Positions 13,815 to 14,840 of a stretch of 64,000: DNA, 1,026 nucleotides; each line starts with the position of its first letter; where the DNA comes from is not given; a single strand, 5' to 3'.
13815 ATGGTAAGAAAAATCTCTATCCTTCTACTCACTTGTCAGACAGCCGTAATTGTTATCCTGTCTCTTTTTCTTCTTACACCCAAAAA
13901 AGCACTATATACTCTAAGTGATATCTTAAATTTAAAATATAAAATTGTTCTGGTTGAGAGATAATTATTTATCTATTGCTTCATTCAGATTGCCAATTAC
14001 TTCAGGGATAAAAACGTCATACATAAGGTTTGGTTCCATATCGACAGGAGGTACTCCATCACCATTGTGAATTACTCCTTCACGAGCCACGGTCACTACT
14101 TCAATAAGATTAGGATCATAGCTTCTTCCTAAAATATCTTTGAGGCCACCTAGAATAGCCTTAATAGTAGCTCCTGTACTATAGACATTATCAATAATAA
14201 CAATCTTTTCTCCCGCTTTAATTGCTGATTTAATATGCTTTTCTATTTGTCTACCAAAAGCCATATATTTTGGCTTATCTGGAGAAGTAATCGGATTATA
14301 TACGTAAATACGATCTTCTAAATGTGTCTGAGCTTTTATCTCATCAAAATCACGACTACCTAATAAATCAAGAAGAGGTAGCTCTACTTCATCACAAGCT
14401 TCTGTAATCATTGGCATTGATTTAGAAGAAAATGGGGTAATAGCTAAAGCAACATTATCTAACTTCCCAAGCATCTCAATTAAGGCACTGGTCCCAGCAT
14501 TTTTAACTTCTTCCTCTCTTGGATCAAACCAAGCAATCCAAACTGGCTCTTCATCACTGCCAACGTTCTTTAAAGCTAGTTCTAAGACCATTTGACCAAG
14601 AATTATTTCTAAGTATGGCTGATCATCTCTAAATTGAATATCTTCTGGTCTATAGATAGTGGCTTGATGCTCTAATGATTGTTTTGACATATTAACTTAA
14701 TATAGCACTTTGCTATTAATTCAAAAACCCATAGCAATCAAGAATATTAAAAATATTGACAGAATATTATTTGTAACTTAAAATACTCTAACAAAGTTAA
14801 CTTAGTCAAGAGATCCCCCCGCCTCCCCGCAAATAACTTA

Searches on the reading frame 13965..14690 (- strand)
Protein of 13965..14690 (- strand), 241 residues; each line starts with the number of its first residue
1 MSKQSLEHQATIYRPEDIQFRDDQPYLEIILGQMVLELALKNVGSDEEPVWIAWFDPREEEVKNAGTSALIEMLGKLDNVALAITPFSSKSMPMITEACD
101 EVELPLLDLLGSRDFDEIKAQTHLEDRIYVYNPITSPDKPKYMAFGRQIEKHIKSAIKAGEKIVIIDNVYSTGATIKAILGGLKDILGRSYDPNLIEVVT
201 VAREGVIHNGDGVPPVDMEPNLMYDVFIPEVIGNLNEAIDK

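Call 7: search_protein_families(library=ncbifam, proteins=[window:13965-14690:-])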
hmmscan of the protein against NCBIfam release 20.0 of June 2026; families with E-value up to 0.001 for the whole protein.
window:13965-14690:- (241 aa): 2 families
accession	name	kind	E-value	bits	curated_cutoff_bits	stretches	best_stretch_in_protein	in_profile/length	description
NF002635.0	PRK02304.1-4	subfamily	2.3e-05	24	146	1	156-186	111-141/188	adenine phosphoribosyltransferase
NF040646.1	HPT_Archaea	equivalog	9.4e-05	22.1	200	1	156-186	110-140/184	hypoxanthine/guanine phosphoribosyltransferase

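Call 54: search_protein_families(library=pfam, proteins=[window:13965-14690:-], max_evalue=0.0001)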
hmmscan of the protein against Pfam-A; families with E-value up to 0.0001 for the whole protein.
window:13965-14690:- (241 aa): 0 families
